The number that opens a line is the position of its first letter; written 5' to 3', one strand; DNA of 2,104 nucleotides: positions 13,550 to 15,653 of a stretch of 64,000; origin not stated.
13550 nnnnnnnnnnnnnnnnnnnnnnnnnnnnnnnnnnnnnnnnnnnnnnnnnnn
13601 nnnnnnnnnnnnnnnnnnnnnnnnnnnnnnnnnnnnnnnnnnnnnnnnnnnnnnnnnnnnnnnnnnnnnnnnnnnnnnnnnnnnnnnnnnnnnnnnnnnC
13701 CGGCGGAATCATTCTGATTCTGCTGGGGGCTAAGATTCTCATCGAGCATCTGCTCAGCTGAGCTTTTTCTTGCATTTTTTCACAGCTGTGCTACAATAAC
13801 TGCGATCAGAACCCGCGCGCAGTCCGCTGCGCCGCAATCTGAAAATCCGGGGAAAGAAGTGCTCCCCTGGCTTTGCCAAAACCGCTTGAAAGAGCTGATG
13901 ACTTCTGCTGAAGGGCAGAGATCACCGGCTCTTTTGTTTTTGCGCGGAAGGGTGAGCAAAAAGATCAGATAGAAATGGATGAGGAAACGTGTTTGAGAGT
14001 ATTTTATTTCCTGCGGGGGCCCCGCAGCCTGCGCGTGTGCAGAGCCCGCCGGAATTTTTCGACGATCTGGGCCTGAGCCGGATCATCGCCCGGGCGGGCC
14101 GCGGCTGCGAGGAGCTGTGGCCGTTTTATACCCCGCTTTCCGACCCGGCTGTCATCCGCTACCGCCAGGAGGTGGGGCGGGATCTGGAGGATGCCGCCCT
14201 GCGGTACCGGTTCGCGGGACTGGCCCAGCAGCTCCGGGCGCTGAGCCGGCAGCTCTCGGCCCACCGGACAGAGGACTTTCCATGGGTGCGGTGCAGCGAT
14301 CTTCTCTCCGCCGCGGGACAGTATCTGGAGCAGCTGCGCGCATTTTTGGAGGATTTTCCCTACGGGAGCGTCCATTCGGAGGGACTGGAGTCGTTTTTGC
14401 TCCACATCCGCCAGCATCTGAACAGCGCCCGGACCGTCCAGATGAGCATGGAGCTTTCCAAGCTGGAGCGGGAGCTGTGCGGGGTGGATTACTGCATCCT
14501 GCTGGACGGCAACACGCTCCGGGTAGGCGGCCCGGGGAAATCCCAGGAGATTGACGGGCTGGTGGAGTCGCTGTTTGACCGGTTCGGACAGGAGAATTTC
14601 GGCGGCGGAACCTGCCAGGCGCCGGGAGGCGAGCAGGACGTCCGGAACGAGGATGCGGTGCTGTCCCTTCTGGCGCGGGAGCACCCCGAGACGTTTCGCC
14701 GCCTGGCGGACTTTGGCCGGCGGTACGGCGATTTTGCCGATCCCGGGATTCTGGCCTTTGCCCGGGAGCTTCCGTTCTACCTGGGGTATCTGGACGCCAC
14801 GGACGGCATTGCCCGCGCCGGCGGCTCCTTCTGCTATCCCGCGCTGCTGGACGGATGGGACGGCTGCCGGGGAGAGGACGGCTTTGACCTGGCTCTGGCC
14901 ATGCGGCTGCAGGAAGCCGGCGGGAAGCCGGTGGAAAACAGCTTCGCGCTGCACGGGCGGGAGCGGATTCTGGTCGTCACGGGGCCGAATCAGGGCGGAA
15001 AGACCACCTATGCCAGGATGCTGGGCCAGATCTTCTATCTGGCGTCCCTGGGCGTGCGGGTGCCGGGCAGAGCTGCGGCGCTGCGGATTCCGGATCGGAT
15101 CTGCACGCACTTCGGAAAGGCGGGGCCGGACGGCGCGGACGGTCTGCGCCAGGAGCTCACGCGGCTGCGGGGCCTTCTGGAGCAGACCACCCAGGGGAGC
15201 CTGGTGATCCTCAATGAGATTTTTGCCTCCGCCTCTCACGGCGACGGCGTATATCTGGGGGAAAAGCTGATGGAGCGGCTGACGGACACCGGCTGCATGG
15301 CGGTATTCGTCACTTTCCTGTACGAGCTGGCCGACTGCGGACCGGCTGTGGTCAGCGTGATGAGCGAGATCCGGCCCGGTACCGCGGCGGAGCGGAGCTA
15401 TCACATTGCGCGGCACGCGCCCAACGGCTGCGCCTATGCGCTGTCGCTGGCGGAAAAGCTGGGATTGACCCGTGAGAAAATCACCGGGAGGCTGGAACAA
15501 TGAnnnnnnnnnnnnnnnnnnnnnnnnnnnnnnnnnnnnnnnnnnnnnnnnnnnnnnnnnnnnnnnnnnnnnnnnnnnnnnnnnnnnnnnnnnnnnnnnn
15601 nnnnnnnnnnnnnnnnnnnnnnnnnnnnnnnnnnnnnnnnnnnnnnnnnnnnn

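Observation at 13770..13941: Probable fluoride (crcB-motif) riboswitch with an overlapping terminator upstream of MutS-like genes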

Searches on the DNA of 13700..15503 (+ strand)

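Call 8: search_rna_families(source=window, start=13700, end=14000, threshold=evalue, max_evalue=10, show_alignments=2)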
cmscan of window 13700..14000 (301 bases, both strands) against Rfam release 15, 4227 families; matches with E-value up to 10: 3.
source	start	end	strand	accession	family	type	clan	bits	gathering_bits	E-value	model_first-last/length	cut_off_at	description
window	13841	13914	+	RF01734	Fluoride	Cis-reg; riboswitch;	-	34.9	34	3e-08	1-64/64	no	Fluoride riboswitch aptamer (crcB RNA motif)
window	13887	13936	+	RF03474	mir-4766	Gene; miRNA;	-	16.1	72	1.9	3-52/56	no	mir-4766 microRNA precursor family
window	13891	13998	+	RF01133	sR3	Gene; snRNA; snoRNA; CD-box;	-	8.4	41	8.7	1-55/55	no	Small nucleolar RNA sR3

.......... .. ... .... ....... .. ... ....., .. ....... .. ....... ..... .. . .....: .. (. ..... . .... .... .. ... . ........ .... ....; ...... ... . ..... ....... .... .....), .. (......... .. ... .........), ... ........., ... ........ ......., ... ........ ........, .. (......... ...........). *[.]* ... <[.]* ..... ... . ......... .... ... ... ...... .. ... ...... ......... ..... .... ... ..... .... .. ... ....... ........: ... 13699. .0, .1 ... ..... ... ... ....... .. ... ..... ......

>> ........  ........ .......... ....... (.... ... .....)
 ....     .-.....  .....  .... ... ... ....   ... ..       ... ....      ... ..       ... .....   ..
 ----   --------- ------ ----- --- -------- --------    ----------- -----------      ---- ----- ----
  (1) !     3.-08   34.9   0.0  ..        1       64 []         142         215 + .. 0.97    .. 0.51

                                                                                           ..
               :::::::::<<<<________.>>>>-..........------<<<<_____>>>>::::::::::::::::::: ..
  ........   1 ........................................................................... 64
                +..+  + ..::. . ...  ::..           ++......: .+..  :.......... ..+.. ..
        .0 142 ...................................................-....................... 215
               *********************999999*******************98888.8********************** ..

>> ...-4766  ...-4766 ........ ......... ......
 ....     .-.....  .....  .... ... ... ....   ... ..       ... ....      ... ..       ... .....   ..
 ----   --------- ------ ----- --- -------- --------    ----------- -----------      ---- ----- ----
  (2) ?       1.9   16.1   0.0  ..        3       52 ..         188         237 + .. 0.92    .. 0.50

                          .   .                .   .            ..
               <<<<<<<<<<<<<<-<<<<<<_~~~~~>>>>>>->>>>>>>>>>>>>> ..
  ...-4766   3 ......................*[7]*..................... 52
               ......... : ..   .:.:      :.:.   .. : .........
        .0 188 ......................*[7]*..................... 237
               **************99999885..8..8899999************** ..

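Call 16: search_rna_families(sources=[L001, L002, L003, L004, L005, L006, L007, L008, L009, L010, L011, L012, L013, L014, L015, L016, L017, L018, L019, L020], threshold=gathering)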
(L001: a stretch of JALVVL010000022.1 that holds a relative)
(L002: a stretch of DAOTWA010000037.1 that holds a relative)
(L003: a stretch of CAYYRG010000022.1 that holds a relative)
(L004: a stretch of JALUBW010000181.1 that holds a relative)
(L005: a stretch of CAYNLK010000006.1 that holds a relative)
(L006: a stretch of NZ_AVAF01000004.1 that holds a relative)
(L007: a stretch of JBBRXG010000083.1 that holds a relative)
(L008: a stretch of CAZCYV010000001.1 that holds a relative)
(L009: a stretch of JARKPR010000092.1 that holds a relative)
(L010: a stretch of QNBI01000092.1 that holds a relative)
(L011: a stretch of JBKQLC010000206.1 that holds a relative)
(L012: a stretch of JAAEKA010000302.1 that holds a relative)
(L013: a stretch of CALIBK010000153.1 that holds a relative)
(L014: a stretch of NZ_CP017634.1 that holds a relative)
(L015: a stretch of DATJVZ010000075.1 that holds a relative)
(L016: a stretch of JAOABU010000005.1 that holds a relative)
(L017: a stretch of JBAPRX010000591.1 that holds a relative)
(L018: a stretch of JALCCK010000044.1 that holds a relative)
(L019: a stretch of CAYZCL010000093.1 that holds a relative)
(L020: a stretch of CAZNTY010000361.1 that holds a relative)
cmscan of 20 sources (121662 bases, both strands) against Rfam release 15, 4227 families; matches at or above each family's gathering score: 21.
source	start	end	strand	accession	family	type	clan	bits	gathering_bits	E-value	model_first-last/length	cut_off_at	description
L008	1001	1074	+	RF00005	tRNA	Gene; tRNA;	CL00001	68.6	29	1.4e-12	1-71/71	no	tRNA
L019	543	607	+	RF01734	Fluoride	Cis-reg; riboswitch;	-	57.1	34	6.4e-13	1-64/64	no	Fluoride riboswitch aptamer (crcB RNA motif)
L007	2358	2420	+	RF01734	Fluoride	Cis-reg; riboswitch;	-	48.4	34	4.7e-10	1-64/64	no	Fluoride riboswitch aptamer (crcB RNA motif)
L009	454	516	-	RF01734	Fluoride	Cis-reg; riboswitch;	-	46.2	34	2.4e-09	1-64/64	no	Fluoride riboswitch aptamer (crcB RNA motif)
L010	565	629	+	RF01734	Fluoride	Cis-reg; riboswitch;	-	45.8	34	3.3e-09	1-64/64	no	Fluoride riboswitch aptamer (crcB RNA motif)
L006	2351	2424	+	RF01734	Fluoride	Cis-reg; riboswitch;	-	44.6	34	7.9e-09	1-64/64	no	Fluoride riboswitch aptamer (crcB RNA motif)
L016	2356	2417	+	RF01734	Fluoride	Cis-reg; riboswitch;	-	43.8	34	1.4e-08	1-64/64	no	Fluoride riboswitch aptamer (crcB RNA motif)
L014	2299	2356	+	RF01734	Fluoride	Cis-reg; riboswitch;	-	43.2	34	2.2e-08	1-64/64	no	Fluoride riboswitch aptamer (crcB RNA motif)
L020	2094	2156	+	RF01734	Fluoride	Cis-reg; riboswitch;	-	42.5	34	3.8e-08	1-64/64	no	Fluoride riboswitch aptamer (crcB RNA motif)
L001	2369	2429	+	RF01734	Fluoride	Cis-reg; riboswitch;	-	41.6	34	7.6e-08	1-64/64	no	Fluoride riboswitch aptamer (crcB RNA motif)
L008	2353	2413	+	RF01734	Fluoride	Cis-reg; riboswitch;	-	41.2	34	1e-07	1-64/64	no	Fluoride riboswitch aptamer (crcB RNA motif)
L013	2206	2263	+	RF01734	Fluoride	Cis-reg; riboswitch;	-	41.1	34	1.1e-07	1-64/64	no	Fluoride riboswitch aptamer (crcB RNA motif)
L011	358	418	+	RF01734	Fluoride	Cis-reg; riboswitch;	-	40.8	34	1.4e-07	1-64/64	no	Fluoride riboswitch aptamer (crcB RNA motif)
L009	2347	2408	+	RF01734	Fluoride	Cis-reg; riboswitch;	-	39.4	34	4e-07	1-64/64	no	Fluoride riboswitch aptamer (crcB RNA motif)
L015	76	142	-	RF01734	Fluoride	Cis-reg; riboswitch;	-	38.2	34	9.7e-07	1-64/64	no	Fluoride riboswitch aptamer (crcB RNA motif)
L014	543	607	+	RF01734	Fluoride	Cis-reg; riboswitch;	-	36.1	34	4.8e-06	1-64/64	no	Fluoride riboswitch aptamer (crcB RNA motif)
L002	2306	2365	+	RF01734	Fluoride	Cis-reg; riboswitch;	-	35.8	34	6e-06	1-64/64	no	Fluoride riboswitch aptamer (crcB RNA motif)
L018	1942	2026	+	RF01734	Fluoride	Cis-reg; riboswitch;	-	35.8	34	5.9e-06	1-64/64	no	Fluoride riboswitch aptamer (crcB RNA motif)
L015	1288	1355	+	RF01734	Fluoride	Cis-reg; riboswitch;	-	35.4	34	7.9e-06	1-64/64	no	Fluoride riboswitch aptamer (crcB RNA motif)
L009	2179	2245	-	RF01734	Fluoride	Cis-reg; riboswitch;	-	34.9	34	1.2e-05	1-64/64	no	Fluoride riboswitch aptamer (crcB RNA motif)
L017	603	681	+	RF01734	Fluoride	Cis-reg; riboswitch;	-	34.9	34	1.1e-05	1-64/64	no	Fluoride riboswitch aptamer (crcB RNA motif)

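Call 17: search_rna_families(sources=[L021, L022, L023, L024, L025, L026, L027, L028, L029, L030, L031, L032, L033, L034, L035, L036, L037, L038, L039, L040], threshold=gathering)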
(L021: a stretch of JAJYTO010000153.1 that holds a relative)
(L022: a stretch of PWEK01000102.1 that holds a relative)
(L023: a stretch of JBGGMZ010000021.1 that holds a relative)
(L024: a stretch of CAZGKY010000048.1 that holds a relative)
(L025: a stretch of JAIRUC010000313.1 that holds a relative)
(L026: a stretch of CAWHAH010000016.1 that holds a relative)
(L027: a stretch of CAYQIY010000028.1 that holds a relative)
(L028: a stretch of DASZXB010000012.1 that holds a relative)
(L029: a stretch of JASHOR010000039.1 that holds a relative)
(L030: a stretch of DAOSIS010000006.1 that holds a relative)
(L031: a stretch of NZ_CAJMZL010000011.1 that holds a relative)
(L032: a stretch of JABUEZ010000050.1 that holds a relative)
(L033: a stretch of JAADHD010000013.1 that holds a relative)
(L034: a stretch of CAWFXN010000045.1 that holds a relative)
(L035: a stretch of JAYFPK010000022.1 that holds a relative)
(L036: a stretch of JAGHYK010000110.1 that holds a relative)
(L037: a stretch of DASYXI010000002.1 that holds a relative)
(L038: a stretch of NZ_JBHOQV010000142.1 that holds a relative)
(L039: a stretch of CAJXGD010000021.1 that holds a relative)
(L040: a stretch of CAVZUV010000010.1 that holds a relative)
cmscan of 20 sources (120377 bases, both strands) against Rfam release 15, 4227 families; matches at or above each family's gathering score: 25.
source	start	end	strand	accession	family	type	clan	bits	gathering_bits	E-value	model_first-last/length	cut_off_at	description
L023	2033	2171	-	RF00162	SAM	Cis-reg; riboswitch;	CL00012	70.8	44.4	2.9e-14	1-108/108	no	SAM riboswitch aptamer (S box leader)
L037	368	428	+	RF01734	Fluoride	Cis-reg; riboswitch;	-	60.8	34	3.9e-14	1-64/64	no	Fluoride riboswitch aptamer (crcB RNA motif)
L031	2200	2261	+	RF01734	Fluoride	Cis-reg; riboswitch;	-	56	34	1.5e-12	1-64/64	no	Fluoride riboswitch aptamer (crcB RNA motif)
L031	600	665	+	RF01734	Fluoride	Cis-reg; riboswitch;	-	55.6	34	2e-12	1-64/64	no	Fluoride riboswitch aptamer (crcB RNA motif)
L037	2289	2349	+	RF01734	Fluoride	Cis-reg; riboswitch;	-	55.6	34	1.9e-12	1-64/64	no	Fluoride riboswitch aptamer (crcB RNA motif)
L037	178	240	-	RF01734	Fluoride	Cis-reg; riboswitch;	-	55.2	34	2.8e-12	1-64/64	no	Fluoride riboswitch aptamer (crcB RNA motif)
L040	1551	1614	+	RF01734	Fluoride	Cis-reg; riboswitch;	-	53.9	34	7.1e-12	1-64/64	no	Fluoride riboswitch aptamer (crcB RNA motif)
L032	4247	4311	+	RF01734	Fluoride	Cis-reg; riboswitch;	-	53.4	34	1.1e-11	1-64/64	no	Fluoride riboswitch aptamer (crcB RNA motif)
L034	2250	2311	-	RF01734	Fluoride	Cis-reg; riboswitch;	-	52.2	34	2.6e-11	1-64/64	no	Fluoride riboswitch aptamer (crcB RNA motif)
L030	2251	2318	+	RF01734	Fluoride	Cis-reg; riboswitch;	-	51.2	34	5.4e-11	1-64/64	no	Fluoride riboswitch aptamer (crcB RNA motif)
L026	2302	2375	+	RF01734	Fluoride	Cis-reg; riboswitch;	-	50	34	1.4e-10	1-64/64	no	Fluoride riboswitch aptamer (crcB RNA motif)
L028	2255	2329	+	RF01734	Fluoride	Cis-reg; riboswitch;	-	49.4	34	2e-10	1-64/64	no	Fluoride riboswitch aptamer (crcB RNA motif)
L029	6105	6166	+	RF01734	Fluoride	Cis-reg; riboswitch;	-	49.4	34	2e-10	1-64/64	no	Fluoride riboswitch aptamer (crcB RNA motif)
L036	2380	2441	+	RF01734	Fluoride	Cis-reg; riboswitch;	-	48.8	34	3.4e-10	1-64/64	no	Fluoride riboswitch aptamer (crcB RNA motif)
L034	2415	2479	+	RF01734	Fluoride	Cis-reg; riboswitch;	-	48.2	34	5.1e-10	1-64/64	no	Fluoride riboswitch aptamer (crcB RNA motif)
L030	5705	5771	+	RF01734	Fluoride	Cis-reg; riboswitch;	-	47.9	34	6.6e-10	1-64/64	no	Fluoride riboswitch aptamer (crcB RNA motif)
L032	358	430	+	RF01734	Fluoride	Cis-reg; riboswitch;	-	45.9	34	2.9e-09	1-64/64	no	Fluoride riboswitch aptamer (crcB RNA motif)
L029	2059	2118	+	RF01734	Fluoride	Cis-reg; riboswitch;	-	45.2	34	5e-09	1-64/64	no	Fluoride riboswitch aptamer (crcB RNA motif)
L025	338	410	+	RF01734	Fluoride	Cis-reg; riboswitch;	-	44.6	34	7.8e-09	1-64/64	no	Fluoride riboswitch aptamer (crcB RNA motif)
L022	654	727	+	RF01734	Fluoride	Cis-reg; riboswitch;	-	39.9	34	2.6e-07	1-64/64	no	Fluoride riboswitch aptamer (crcB RNA motif)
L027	1310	1372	-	RF01734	Fluoride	Cis-reg; riboswitch;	-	39.9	34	2.6e-07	1-64/64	no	Fluoride riboswitch aptamer (crcB RNA motif)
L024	115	181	+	RF01734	Fluoride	Cis-reg; riboswitch;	-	39.6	34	3.3e-07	1-64/64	no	Fluoride riboswitch aptamer (crcB RNA motif)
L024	482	553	+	RF01734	Fluoride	Cis-reg; riboswitch;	-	38.8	34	6.3e-07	1-64/64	no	Fluoride riboswitch aptamer (crcB RNA motif)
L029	5633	5697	+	RF01734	Fluoride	Cis-reg; riboswitch;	-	37.1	34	2.1e-06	1-64/64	no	Fluoride riboswitch aptamer (crcB RNA motif)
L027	2383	2455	+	RF01734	Fluoride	Cis-reg; riboswitch;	-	36.5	34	3.5e-06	1-64/64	no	Fluoride riboswitch aptamer (crcB RNA motif)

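Call 25: search_rna_families(sources=[L081, L082, L083, L084, L085, L086, L041, L042, L043, L044, L045, L046, L047, L048, L049, L050, L051, L052, L053, L054], threshold=gathering, show_alignments=0)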
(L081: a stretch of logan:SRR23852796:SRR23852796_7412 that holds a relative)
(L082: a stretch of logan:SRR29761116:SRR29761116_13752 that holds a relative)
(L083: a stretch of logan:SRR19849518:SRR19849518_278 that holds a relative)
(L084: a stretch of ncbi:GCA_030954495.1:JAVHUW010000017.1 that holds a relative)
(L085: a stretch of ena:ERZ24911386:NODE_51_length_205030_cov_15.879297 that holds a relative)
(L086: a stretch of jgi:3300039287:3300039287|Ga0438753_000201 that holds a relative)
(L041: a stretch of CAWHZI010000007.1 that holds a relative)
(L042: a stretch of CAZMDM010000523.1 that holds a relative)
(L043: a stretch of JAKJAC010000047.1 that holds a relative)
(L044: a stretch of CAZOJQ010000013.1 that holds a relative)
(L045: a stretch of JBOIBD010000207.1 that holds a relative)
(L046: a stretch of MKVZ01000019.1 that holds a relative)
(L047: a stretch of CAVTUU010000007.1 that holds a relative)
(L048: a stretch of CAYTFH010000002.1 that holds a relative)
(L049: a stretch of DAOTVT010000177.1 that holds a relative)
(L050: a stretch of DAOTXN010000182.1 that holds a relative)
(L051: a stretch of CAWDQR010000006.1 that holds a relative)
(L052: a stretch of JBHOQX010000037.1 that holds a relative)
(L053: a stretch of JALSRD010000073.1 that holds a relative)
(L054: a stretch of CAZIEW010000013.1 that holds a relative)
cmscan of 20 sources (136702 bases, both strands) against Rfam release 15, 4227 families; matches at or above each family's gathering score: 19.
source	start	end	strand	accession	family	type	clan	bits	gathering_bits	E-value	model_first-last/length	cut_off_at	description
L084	2336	2526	-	RF00174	Cobalamin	Cis-reg; riboswitch;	CL00101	109.4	31.5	3.7e-26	1-189/189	no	Cobalamin riboswitch aptamer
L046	6160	6231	+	RF00005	tRNA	Gene; tRNA;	CL00001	68.2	29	2.1e-12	1-71/71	no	tRNA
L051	2153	2213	+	RF01734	Fluoride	Cis-reg; riboswitch;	-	55.3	34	2.9e-12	1-64/64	no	Fluoride riboswitch aptamer (crcB RNA motif)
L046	2331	2391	+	RF01734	Fluoride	Cis-reg; riboswitch;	-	55.1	34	3.2e-12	1-64/64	no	Fluoride riboswitch aptamer (crcB RNA motif)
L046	5540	5600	+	RF01734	Fluoride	Cis-reg; riboswitch;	-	51.5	34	4.8e-11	1-64/64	no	Fluoride riboswitch aptamer (crcB RNA motif)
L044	2311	2380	+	RF01734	Fluoride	Cis-reg; riboswitch;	-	49.9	34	1.6e-10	1-64/64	no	Fluoride riboswitch aptamer (crcB RNA motif)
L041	2413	2473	+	RF01734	Fluoride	Cis-reg; riboswitch;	-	49.3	34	2.6e-10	1-64/64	no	Fluoride riboswitch aptamer (crcB RNA motif)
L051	2007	2068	-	RF01734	Fluoride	Cis-reg; riboswitch;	-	47.9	34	7.6e-10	1-64/64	no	Fluoride riboswitch aptamer (crcB RNA motif)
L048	2272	2336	+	RF01734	Fluoride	Cis-reg; riboswitch;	-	46.8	34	1.7e-09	1-64/64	no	Fluoride riboswitch aptamer (crcB RNA motif)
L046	583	643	-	RF01734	Fluoride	Cis-reg; riboswitch;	-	43.5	34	2e-08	1-64/64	no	Fluoride riboswitch aptamer (crcB RNA motif)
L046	723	783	+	RF01734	Fluoride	Cis-reg; riboswitch;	-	43.4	34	2.2e-08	1-64/64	no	Fluoride riboswitch aptamer (crcB RNA motif)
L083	7047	7119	+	RF01734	Fluoride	Cis-reg; riboswitch;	-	41.8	34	7.2e-08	1-64/64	no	Fluoride riboswitch aptamer (crcB RNA motif)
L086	3472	3529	+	RF01734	Fluoride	Cis-reg; riboswitch;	-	40.5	34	2e-07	1-64/64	no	Fluoride riboswitch aptamer (crcB RNA motif)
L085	3868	3942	+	RF01734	Fluoride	Cis-reg; riboswitch;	-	40.1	34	2.6e-07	1-64/64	no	Fluoride riboswitch aptamer (crcB RNA motif)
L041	5805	5872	+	RF01734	Fluoride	Cis-reg; riboswitch;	-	37.3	34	2.1e-06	1-64/64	no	Fluoride riboswitch aptamer (crcB RNA motif)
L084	3845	3920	+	RF01734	Fluoride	Cis-reg; riboswitch;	-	37.1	34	2.5e-06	1-64/64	no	Fluoride riboswitch aptamer (crcB RNA motif)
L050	2306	2374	+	RF01734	Fluoride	Cis-reg; riboswitch;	-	37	34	2.6e-06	1-64/64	no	Fluoride riboswitch aptamer (crcB RNA motif)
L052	137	199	+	RF01734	Fluoride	Cis-reg; riboswitch;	-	37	34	2.7e-06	1-64/64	no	Fluoride riboswitch aptamer (crcB RNA motif)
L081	790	859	+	RF01734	Fluoride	Cis-reg; riboswitch;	-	34.7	34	1.5e-05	1-64/64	no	Fluoride riboswitch aptamer (crcB RNA motif)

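Call 40: build_rna_model(alignment_id=A3, structure=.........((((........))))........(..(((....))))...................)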
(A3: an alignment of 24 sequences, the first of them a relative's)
Model R1 built from alignment A3 (24 sequences, 66 columns); structure: as given.
model positions 61; base pairs 8; branch points 1; effective number of sequences 24; information 0.875 bits per position. Calibrated on 0.2 Mb of random sequence (short: E-values are rough).
structure used (alignment columns):
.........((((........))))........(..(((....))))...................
